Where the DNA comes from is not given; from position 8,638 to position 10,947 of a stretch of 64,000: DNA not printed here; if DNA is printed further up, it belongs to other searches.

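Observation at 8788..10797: Single-polypeptide fusion of lycopene-elongase-like UbiA prenyltransferase and GT2 glycosyltransferase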

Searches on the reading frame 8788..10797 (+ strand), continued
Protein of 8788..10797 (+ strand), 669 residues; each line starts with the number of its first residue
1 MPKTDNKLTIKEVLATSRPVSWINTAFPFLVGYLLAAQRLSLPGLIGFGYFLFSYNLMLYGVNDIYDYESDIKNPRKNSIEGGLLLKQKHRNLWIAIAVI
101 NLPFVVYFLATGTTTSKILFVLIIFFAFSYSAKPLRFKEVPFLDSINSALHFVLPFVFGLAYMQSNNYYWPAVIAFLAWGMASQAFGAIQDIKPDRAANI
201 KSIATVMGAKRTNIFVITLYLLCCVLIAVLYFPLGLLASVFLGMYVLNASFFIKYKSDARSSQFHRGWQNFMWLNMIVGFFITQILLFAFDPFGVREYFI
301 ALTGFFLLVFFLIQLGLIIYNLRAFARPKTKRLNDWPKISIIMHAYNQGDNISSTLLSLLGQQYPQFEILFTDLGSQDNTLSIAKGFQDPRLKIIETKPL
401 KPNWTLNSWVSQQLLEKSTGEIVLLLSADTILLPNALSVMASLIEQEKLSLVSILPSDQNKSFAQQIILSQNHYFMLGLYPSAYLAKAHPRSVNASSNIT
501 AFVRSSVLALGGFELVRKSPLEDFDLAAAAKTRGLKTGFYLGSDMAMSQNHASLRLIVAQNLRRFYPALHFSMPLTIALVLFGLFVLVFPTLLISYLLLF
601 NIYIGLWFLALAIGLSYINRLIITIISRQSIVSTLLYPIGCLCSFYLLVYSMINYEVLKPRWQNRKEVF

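Call 57: list_cluster_members(proteins=[window:8788-10797:+, P0001, P0002, P0007, P0026, P0067, P0108, P0100, P0334, P0121])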
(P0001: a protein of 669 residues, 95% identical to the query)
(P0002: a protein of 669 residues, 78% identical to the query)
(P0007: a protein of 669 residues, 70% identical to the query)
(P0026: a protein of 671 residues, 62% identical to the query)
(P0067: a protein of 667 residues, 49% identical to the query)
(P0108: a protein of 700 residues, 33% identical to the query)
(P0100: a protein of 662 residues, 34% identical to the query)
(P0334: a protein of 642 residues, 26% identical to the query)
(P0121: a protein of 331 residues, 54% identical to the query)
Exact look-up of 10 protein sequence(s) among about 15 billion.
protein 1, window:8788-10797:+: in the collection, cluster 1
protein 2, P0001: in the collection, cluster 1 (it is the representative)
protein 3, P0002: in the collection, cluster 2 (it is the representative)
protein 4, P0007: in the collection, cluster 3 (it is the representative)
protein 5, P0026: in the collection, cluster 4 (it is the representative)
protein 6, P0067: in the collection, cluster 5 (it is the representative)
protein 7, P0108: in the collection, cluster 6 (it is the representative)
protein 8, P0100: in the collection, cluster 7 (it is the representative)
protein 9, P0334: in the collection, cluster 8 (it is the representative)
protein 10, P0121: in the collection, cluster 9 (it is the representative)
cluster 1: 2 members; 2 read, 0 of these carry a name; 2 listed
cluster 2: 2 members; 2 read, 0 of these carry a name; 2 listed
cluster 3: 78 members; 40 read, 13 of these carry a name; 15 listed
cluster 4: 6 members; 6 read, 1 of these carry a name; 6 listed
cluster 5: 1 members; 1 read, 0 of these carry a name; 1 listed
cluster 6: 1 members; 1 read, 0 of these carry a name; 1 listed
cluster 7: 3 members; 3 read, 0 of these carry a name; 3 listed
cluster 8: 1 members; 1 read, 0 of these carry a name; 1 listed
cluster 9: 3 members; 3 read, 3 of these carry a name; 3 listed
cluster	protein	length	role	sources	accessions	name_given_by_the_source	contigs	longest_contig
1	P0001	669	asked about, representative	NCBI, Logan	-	-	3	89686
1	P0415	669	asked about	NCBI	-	-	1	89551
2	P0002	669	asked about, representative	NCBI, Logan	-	-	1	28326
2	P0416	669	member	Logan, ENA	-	-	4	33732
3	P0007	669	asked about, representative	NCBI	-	-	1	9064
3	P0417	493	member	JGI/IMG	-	cellulose synthase/poly-beta-1,6-N-acetylglucosamine synthase-like glycosyltransferase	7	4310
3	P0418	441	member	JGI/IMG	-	cellulose synthase/poly-beta-1,6-N-acetylglucosamine synthase-like glycosyltransferase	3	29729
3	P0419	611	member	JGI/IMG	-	4-hydroxybenzoate polyprenyltransferase/glycosyltransferase involved in cell wall ...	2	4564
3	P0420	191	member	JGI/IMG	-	hypothetical protein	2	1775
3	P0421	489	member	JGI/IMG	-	glycosyltransferase involved in cell wall biosynthesis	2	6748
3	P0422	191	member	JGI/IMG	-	hypothetical protein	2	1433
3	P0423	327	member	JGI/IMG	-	cellulose synthase/poly-beta-1,6-N-acetylglucosamine synthase-like glycosyltransferase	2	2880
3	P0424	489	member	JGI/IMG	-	cellulose synthase/poly-beta-1,6-N-acetylglucosamine synthase-like glycosyltransferase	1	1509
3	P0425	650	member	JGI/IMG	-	4-hydroxybenzoate polyprenyltransferase/glycosyltransferase involved in cell wall ...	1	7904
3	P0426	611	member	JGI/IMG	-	4-hydroxybenzoate polyprenyltransferase/glycosyltransferase involved in cell wall ...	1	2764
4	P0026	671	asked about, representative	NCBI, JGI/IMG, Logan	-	-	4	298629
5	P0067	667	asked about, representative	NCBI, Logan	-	-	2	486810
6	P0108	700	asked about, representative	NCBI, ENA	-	-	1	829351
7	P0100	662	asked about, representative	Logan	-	-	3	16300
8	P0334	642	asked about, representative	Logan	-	-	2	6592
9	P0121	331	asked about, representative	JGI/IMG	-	4-hydroxybenzoate polyprenyltransferase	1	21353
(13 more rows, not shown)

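Call 58: search_protein_families(library=ncbifam, proteins=[L057:6001-6825:+, L020:6001-6849:+, L016:6001-6840:+, L045:6001-6843:+, L021:6001-6837:+, L023:6001-6834:+, L002:8001-8900:+, L029:6001-6840:+], max_evalue=1e-20)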
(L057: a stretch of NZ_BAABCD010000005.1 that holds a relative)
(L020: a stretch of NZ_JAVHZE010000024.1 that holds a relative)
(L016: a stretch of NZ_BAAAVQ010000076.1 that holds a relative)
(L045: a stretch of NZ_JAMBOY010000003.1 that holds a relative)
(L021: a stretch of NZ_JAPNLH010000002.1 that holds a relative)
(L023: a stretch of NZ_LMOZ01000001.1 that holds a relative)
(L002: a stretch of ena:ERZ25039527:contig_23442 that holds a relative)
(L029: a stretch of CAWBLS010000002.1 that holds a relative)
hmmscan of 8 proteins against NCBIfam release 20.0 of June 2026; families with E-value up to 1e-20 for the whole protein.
L057:6001-6825:+ (275 aa): 3 families
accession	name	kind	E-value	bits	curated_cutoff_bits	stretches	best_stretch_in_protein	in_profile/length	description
NF009608.0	PRK13105.1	equivalog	1.2e-123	412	217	1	1-274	15-287/291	prenyltransferase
NF010119.0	PRK13595.1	equivalog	3.8e-41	141.5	248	1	2-219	19-234/292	prenyltransferase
NF009516.0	PRK12875.1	equivalog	3.2e-37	128.2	205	1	2-274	24-287/292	prenyltransferase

L020:6001-6849:+ (283 aa): 3 families
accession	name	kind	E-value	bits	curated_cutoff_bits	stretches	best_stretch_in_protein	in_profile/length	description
NF009608.0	PRK13105.1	equivalog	2.5e-133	443.7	217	1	2-282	9-289/291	prenyltransferase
NF010119.0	PRK13595.1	equivalog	3.4e-44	151.5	248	1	2-274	12-278/292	prenyltransferase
NF009516.0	PRK12875.1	equivalog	3.7e-41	141.1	205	1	2-281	17-288/292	prenyltransferase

L016:6001-6840:+ (280 aa): 3 families
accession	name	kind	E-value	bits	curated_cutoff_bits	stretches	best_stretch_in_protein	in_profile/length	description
NF009608.0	PRK13105.1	equivalog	2.2e-129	430.7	217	1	1-279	9-286/291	prenyltransferase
NF010119.0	PRK13595.1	equivalog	4.2e-41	141.3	248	1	2-243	13-251/292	prenyltransferase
NF009516.0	PRK12875.1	equivalog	2.2e-40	138.6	205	1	4-279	20-286/292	prenyltransferase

L045:6001-6843:+ (281 aa): 3 families
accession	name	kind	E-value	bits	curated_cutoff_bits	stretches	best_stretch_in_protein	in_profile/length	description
NF009608.0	PRK13105.1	equivalog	1.7e-138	460.7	217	1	1-280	9-288/291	prenyltransferase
NF010119.0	PRK13595.1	equivalog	2.7e-47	161.7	248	1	1-279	12-284/292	prenyltransferase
NF009516.0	PRK12875.1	equivalog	1.2e-43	149.3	205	1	5-279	21-287/292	prenyltransferase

L021:6001-6837:+ (279 aa): 3 families
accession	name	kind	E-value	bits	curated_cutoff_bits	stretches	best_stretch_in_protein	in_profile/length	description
NF009608.0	PRK13105.1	equivalog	1.2e-136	454.5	217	1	1-279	9-287/291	prenyltransferase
NF010119.0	PRK13595.1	equivalog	2.7e-46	158.4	248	1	2-222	13-231/292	prenyltransferase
NF009516.0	PRK12875.1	equivalog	4.3e-40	137.6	205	1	3-238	19-250/292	prenyltransferase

L023:6001-6834:+ (278 aa): 3 families
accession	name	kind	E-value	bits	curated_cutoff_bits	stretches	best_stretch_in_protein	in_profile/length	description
NF009608.0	PRK13105.1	equivalog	2.4e-139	463.5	217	1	1-278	9-286/291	prenyltransferase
NF010119.0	PRK13595.1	equivalog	3.1e-43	148.3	248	1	1-236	12-245/292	prenyltransferase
NF009516.0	PRK12875.1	equivalog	3.3e-40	138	205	1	2-276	18-284/292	prenyltransferase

L002:8001-8900:+ (300 aa): 3 families
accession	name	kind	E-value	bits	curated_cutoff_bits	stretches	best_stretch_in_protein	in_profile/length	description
NF009608.0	PRK13105.1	equivalog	1e-91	307.1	217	1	13-290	9-287/291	prenyltransferase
NF010119.0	PRK13595.1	equivalog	4.2e-53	180.7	248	1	6-271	5-262/292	prenyltransferase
NF009516.0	PRK12875.1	equivalog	3.6e-41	141.2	205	1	15-289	19-286/292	prenyltransferase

L029:6001-6840:+ (280 aa): 3 families
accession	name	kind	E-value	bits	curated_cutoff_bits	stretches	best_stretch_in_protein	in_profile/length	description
NF009608.0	PRK13105.1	equivalog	4e-118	393.8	217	1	2-278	8-286/291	prenyltransferase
NF010119.0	PRK13595.1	equivalog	4.5e-43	147.8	248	1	5-276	14-281/292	prenyltransferase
NF009516.0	PRK12875.1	equivalog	1.8e-41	142.1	205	1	2-278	16-286/292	prenyltransferase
